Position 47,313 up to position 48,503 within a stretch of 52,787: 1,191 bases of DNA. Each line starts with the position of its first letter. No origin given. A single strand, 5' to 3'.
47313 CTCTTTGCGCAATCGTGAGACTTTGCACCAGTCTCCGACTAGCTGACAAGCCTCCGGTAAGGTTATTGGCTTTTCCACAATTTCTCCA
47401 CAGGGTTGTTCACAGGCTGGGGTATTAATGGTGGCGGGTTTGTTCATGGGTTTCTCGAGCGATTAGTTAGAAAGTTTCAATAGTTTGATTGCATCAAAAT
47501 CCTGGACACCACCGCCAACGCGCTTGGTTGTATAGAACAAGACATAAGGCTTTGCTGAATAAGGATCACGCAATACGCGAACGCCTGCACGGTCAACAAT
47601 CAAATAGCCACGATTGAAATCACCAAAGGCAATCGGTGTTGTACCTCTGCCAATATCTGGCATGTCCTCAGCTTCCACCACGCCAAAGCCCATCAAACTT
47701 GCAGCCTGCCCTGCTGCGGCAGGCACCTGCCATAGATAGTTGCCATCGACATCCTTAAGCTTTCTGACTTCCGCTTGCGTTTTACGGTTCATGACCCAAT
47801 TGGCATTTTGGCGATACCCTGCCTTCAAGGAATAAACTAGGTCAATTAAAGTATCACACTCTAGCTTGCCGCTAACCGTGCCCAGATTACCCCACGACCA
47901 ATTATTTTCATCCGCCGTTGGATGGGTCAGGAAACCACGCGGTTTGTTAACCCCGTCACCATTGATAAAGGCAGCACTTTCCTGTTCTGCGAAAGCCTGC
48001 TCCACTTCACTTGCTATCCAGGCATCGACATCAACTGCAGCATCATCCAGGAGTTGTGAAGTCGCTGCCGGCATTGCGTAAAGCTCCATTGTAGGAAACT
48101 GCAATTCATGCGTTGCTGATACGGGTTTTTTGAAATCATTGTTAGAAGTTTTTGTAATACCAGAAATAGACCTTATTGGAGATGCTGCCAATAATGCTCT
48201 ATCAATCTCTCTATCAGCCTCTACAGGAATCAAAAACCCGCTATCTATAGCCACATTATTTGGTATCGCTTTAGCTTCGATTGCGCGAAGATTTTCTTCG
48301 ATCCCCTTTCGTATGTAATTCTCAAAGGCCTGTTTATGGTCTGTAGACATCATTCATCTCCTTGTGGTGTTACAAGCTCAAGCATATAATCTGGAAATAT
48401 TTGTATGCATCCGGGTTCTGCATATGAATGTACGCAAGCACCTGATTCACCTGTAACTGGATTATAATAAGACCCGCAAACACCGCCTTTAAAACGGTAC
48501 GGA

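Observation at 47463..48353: Orphan HK97/GTA-type capsid paralogue without delta domain, in the early-left operon next to xis/int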

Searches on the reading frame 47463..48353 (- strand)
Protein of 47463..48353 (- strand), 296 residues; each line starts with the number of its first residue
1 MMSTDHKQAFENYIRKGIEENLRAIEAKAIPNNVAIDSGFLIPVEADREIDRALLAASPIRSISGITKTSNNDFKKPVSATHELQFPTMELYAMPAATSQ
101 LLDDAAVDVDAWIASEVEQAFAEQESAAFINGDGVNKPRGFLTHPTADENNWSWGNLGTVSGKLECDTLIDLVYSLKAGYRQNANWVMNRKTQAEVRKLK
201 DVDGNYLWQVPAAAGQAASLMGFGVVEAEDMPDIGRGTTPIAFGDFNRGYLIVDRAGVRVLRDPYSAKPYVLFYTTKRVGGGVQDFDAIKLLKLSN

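Call 3: search_protein_families(library=pfam, proteins=[window:47463-48353:-], max_evalue=0.01)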
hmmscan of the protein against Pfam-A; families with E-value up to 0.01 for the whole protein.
window:47463-48353:- (296 aa): 1 family
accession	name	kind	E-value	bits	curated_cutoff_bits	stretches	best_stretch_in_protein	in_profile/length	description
PF05065.19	Phage_capsid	-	3e-76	256.9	24.2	1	81-293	66-279/280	Phage capsid family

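Call 4: search_protein_families(library=phrogs, proteins=[window:47463-48353:-], max_evalue=0.01)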
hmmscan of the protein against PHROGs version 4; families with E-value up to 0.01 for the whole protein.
window:47463-48353:- (296 aa): 5 families
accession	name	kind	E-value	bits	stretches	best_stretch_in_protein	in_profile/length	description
phrog_10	-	head and packaging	1.1e-62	214.1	2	86-294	435-635/752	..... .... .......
phrog_15928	-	head and packaging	5.1e-46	158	1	101-294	1-179/185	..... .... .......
phrog_617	-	head and packaging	9.1e-21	75.4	1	84-278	416-607/626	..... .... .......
phrog_17162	-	unknown function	1.9e-05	25.8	1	215-294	2-82/85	-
phrog_2263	-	head and packaging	0.0016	18.4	1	99-252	358-500/551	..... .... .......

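Call 5: search_protein_families(library=ncbifam, proteins=[window:47463-48353:-], max_evalue=0.01)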
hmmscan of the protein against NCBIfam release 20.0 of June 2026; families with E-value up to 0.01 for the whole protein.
window:47463-48353:- (296 aa): 1 family
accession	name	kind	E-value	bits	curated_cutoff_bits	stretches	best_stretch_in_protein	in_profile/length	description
TIGR01554.3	major_cap_HK97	equivalog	7.5e-94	315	27.5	2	83-293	178-384/385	phage major capsid protein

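Call 6: search_protein_families(library=padloc, proteins=[window:47463-48353:-], max_evalue=0.01)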
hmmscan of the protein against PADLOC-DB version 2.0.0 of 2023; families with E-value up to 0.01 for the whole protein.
window:47463-48353:- (296 aa): 0 families

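Call 9: search_solved_structures(query=window:47463-48353:-, max_evalue=0.001, show_alignments=3)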
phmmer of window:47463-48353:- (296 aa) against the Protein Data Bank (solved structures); distinct sequences matched with E-value up to 0.001: 5.
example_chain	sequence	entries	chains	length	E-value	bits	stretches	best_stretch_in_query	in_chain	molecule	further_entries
6tb9_C5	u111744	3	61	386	9.2e-76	258.2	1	83-294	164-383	Major capsid protein Rcc01687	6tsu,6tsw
6tba_C5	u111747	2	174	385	9.3e-76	258.2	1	83-294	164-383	Phage major capsid protein, HK97 family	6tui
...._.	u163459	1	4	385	2.2e-43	152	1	82-294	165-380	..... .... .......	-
5tjt_A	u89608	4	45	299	0.00071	22.4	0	77-278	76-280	Major capsid protein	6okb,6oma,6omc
8ho3_A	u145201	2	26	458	0.00078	22.2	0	74-279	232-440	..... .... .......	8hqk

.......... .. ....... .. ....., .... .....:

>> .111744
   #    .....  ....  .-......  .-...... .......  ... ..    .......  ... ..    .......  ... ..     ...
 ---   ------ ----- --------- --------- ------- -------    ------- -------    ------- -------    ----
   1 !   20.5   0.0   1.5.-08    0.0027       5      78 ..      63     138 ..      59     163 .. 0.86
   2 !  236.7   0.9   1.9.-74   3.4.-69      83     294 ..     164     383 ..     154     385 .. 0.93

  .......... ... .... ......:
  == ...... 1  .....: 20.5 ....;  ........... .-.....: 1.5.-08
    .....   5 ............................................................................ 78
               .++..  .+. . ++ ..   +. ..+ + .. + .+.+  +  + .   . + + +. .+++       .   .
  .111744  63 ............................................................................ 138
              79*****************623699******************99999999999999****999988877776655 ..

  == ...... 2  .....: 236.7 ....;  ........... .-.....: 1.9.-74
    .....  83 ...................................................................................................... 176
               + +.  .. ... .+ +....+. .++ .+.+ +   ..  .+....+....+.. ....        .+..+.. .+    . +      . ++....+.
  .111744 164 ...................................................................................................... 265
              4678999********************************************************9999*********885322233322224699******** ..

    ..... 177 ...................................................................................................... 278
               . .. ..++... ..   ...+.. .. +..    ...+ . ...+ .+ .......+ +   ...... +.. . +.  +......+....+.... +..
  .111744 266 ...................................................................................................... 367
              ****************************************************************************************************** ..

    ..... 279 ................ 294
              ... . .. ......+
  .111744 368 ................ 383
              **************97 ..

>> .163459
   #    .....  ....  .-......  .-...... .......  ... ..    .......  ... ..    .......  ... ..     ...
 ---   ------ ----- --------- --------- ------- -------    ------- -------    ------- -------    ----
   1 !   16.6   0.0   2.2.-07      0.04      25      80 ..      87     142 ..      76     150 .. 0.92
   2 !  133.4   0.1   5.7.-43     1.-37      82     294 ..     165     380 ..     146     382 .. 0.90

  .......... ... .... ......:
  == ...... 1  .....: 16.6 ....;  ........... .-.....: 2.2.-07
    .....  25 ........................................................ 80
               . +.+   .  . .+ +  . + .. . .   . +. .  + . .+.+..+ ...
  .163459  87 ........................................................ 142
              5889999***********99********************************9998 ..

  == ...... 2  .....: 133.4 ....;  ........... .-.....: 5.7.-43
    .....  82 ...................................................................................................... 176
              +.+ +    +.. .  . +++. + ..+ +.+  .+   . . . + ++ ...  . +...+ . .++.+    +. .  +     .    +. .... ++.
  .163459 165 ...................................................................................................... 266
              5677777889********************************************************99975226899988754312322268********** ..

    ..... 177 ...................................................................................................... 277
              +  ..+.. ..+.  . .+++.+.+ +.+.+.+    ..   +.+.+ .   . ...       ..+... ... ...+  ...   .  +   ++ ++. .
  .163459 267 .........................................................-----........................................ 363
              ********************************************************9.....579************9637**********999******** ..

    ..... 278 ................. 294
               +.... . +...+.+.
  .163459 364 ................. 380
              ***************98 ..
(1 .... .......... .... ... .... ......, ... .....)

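Call 11: find_homologous_proteins(query=window:47463-48353:-, max_evalue=1e-10)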
Query window:47463-48353:- (296 aa): 8000 proteins with E <= 1e-10 among 8000 candidates; the best 120 are listed.
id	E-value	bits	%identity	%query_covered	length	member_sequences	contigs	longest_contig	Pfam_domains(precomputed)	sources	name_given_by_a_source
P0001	4.3e-194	661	100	100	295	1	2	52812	PF05065.20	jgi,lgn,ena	-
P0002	1.4e-135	469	71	98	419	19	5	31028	PF05065.20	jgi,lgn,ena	jgi:HK97 family phage major capsid protein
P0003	1.5e-135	469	70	98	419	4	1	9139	PF05065.20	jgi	jgi:HK97 family phage major capsid protein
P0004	1.6e-134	466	69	98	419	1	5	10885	PF05065.20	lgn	-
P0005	4.7e-133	461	68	98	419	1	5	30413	PF05065.20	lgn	-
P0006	1.6e-132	459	68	98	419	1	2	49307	PF05065.20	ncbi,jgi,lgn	-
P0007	1.7e-131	456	68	98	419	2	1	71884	PF05065.20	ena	-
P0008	4.2e-131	455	68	98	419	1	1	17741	PF05065.20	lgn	-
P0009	5.1e-131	454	67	98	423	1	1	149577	PF05065.20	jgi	-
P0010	1.8e-130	453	68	98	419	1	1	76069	PF05065.20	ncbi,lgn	ncbi:MAG: phage major capsid protein [Pseudomonadota bacterium]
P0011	2.2e-130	452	67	98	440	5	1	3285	PF05065.20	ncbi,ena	-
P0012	2.2e-129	449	67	98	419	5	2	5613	PF05065.20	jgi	-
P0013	1.4e-128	446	65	99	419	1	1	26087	PF05065.20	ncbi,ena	-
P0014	2.2e-128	446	68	98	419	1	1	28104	PF05065.20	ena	-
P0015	7.3e-128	444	65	99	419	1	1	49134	PF05065.20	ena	-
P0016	1.7e-127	443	67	98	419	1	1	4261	PF05065.20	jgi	-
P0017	3.1e-127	442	64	99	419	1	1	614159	PF05065.20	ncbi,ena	-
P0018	4.8e-127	441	65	99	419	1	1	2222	PF05065.20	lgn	-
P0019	7.0e-127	441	65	99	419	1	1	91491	PF05065.20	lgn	-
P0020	8.7e-127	441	66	98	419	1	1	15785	PF05065.20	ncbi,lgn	ncbi:MAG: phage major capsid protein [Pseudomonadota bacterium]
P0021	2.7e-126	439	66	99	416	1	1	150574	PF05065.20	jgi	-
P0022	4.9e-126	438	64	98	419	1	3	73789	PF05065.20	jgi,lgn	-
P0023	5.8e-126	438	67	98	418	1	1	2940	PF05065.20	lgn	-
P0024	1.2e-125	437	66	98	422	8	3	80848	PF05065.20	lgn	-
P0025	5.2e-125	435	64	99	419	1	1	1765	PF05065.20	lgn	-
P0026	9.7e-125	434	65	98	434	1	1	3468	PF05065.20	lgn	-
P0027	2.1e-124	433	64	100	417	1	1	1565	PF05065.20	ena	-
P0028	3.3e-124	432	64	98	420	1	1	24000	PF05065.20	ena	-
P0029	7.2e-124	431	63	98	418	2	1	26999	PF05065.20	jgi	-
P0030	7.8e-124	431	63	98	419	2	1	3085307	PF05065.20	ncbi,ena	-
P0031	1.8e-123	430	64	99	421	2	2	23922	PF05065.20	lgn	-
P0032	3.7e-123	429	63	98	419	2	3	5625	PF05065.20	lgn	-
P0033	4.3e-123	428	64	98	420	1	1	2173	PF05065.20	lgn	-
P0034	3.5e-122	425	63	100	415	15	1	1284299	PF05065.20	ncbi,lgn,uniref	ncbi:phage major capsid protein [Paenochrobactrum pullorum]|uniref:phage major capsid protein n=1 Ta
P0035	5.1e-122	425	64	98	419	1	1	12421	PF05065.20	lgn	-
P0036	2.1e-121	423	64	98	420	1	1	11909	PF05065.20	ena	-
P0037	2.2e-121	423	63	99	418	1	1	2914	PF05065.20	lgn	-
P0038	3.1e-121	422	62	99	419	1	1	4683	PF05065.20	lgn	-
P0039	4.4e-121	422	64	98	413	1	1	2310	PF05065.20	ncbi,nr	ncbi:MAG: phage major capsid protein [Rhodobacteraceae bacterium]|nr:phage major capsid protein [Par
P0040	4.8e-121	422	63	99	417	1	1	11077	PF05065.20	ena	-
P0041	5.0e-121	422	63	99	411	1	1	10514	PF05065.20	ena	-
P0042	5.4e-121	422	60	99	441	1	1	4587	PF05065.20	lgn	-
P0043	6.7e-121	421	64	98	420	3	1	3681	PF05065.20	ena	-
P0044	8.2e-121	421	64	98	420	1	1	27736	PF05065.20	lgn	-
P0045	9.3e-121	421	64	98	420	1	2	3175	PF05065.20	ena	-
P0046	1.3e-120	420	64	98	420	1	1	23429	PF05065.20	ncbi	ncbi:MAG: phage major capsid protein [Nitratireductor sp.]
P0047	1.3e-120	420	64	98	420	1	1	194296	PF05065.20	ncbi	ncbi:MAG: phage major capsid protein [Nitratireductor sp.]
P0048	1.3e-120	420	64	98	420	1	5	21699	PF05065.20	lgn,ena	-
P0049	1.4e-120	420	64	98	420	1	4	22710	PF05065.20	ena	-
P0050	1.7e-120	420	63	98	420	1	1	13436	PF05065.20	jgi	-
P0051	1.8e-120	420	64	98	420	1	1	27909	PF05065.20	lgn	-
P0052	1.8e-120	420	61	100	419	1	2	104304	PF05065.20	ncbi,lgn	ncbi:MAG: phage major capsid protein [Phyllobacterium sp.]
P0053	2.5e-120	419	62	99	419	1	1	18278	PF05065.20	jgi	jgi:HK97 family phage major capsid protein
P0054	3.9e-120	419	63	98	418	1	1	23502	PF05065.20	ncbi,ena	-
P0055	4.1e-120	419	62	98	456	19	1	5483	PF05065.20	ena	-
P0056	4.6e-120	418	63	98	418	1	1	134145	PF05065.20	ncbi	ncbi:MAG: phage major capsid protein [Pseudomonadota bacterium]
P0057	5.0e-120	418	63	98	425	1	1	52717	PF05065.20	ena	-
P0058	5.0e-120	418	62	98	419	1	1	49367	PF05065.20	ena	-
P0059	5.1e-120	418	62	99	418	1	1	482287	PF05065.20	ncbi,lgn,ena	-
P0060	7.9e-120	418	61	99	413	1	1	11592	PF05065.20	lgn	-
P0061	8.4e-120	418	64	98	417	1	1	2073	PF05065.20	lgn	-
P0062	1.3e-119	417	63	98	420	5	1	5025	PF05065.20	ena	-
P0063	1.4e-119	417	62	99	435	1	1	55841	PF05065.20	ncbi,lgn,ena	-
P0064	1.4e-119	417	64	99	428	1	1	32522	PF05065.20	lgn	-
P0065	1.5e-119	417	63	98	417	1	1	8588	PF05065.20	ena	-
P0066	1.9e-119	416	63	99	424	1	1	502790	PF05065.20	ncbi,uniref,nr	ncbi:phage major capsid protein [Phyllobacterium salinisoli]|uniref:Phage major capsid protein n=1 T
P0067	2.0e-119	416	61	99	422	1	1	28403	PF05065.20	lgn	-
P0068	3.5e-119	416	64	98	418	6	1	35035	PF05065.20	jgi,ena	jgi:HK97 family phage major capsid protein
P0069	4.1e-119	415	61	99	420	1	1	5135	PF05065.20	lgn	-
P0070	5.1e-119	415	63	98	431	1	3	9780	PF05065.20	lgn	-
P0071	6.8e-119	415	63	98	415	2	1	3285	PF05065.20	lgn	-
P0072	7.3e-119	415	63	98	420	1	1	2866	PF05065.20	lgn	-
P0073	7.4e-119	415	63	99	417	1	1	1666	PF05065.20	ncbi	-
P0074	7.9e-119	414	61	99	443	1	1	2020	PF05065.20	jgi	jgi:HK97 family phage major capsid protein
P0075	8.1e-119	414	62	98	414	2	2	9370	PF05065.20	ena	-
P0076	8.3e-119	414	62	98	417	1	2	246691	PF05065.20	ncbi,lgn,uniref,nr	ncbi:phage major capsid protein, HK97 family [Mesorhizobium albiziae]|uniref:Phage major capsid prot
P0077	8.3e-119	414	61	98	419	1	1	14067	PF05065.20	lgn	-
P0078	8.7e-119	414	62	98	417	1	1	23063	PF05065.20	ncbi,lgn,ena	-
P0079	9.6e-119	414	63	98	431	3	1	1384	PF05065.20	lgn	-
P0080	9.7e-119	414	62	99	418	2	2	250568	PF05065.20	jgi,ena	-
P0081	1.2e-118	414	62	98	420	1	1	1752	PF05065.20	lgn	-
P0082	1.4e-118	414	63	98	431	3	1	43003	PF05065.20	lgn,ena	-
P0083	1.4e-118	414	64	98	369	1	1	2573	PF05065.20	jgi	jgi:HK97 family phage major capsid protein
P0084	1.5e-118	413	63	98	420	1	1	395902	PF05065.20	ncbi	ncbi:MAG: phage major capsid protein [Nitratireductor sp.]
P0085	1.6e-118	413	63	98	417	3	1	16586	PF05065.20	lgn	-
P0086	1.8e-118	413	62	98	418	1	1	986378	PF05065.20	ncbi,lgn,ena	-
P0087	1.9e-118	413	62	99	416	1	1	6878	PF05065.20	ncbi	-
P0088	2.2e-118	413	62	98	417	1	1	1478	PF05065.20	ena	-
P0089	2.9e-118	413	63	99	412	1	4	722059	PF05065.20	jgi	jgi:HK97 family phage major capsid protein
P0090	3.3e-118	412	62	99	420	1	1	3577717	PF05065.20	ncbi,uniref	ncbi:phage major capsid protein [Phyllobacterium phragmitis]|uniref:Phage major capsid protein n=1 T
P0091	3.3e-118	412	63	98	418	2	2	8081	PF05065.20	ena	-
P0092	3.5e-118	412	60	99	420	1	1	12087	PF05065.20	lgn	-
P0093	3.6e-118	412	63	98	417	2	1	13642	PF05065.20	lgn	-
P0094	3.8e-118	412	61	99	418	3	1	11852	PF05065.20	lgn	-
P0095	4.1e-118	412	63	98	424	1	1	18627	PF05065.20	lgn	-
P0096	4.5e-118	412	61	100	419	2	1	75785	PF05065.20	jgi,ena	-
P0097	4.6e-118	412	61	98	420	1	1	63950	PF05065.20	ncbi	-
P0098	5.1e-118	412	60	100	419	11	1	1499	PF05065.20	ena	-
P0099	5.6e-118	412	63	98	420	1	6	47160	PF05065.20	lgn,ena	-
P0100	5.8e-118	412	62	99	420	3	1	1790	PF05065.20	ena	-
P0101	6.0e-118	412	61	98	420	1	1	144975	PF05065.20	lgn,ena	-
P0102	6.0e-118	412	62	98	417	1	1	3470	PF05065.20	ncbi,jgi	-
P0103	6.2e-118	411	62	99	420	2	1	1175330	PF05065.20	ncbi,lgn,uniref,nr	ncbi:phage major capsid protein [Mesorhizobium sp. RMAD-H1]|uniref:phage major capsid protein n=1 Ta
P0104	6.2e-118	411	61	100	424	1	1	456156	PF05065.20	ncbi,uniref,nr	ncbi:phage major capsid protein [Phyllobacterium phragmitis]|uniref:Phage major capsid protein n=1 T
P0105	6.4e-118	411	63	99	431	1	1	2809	PF05065.20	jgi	jgi:HK97 family phage major capsid protein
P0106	7.1e-118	411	61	98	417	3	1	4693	PF05065.20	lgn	-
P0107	7.6e-118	411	61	99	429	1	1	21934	PF05065.20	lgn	-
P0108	8.0e-118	411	63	99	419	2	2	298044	PF05065.20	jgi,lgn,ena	-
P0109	8.1e-118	411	60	100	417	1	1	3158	PF05065.20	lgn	-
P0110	8.4e-118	411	62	98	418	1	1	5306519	PF05065.20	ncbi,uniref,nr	ncbi:phage major capsid protein [Chelativorans sp. AA-79]|uniref:phage major capsid protein n=1 Tax=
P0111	9.0e-118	411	60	99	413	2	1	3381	PF05065.20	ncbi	-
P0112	9.5e-118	411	62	98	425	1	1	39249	PF05065.20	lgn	-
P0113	9.5e-118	411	61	99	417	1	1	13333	PF05065.20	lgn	-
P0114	9.9e-118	411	61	99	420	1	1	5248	PF05065.20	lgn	-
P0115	1.0e-117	411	62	99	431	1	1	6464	PF05065.20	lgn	-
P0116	1.1e-117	411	63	98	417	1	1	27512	PF05065.20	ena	-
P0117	1.1e-117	411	61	99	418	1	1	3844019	PF05065.20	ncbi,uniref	ncbi:phage major capsid protein [Nitratireductor sp. GISD-1A_MAKvit]|uniref:phage major capsid prote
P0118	1.2e-117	411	62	98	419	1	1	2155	PF05065.20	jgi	jgi:HK97 family phage major capsid protein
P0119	1.2e-117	411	63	98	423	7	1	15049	PF05065.20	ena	-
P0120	1.2e-117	411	61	98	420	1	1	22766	PF05065.20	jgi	jgi:HK97 family phage major capsid protein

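Call 13: find_encoding_contigs(protein=P0001, flank=10000, max_places=6)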
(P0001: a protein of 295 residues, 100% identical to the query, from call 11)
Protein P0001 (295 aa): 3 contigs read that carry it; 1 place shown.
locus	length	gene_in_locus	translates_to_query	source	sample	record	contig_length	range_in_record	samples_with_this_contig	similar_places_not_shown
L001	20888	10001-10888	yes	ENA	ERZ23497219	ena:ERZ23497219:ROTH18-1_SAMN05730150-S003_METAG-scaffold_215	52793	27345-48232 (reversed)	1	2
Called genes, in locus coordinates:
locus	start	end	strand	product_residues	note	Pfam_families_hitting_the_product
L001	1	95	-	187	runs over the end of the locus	-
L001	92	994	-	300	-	PF12760:Zn_ribbon_IS1595, PF12762:DDE_Tnp_IS1595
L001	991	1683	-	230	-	PF13730:HTH_36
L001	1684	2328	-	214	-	PF08299:Bac_DnaA_C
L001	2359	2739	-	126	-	-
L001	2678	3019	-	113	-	-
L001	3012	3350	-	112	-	-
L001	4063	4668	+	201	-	PF00717:Peptidase_S24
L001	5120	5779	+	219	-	-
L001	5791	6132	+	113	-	-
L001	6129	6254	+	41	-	-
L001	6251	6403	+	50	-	-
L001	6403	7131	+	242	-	PF04404:ERF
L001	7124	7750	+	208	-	PF09588:YqaJ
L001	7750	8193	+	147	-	PF00436:SSB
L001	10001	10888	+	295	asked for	PF05065:Phage_capsid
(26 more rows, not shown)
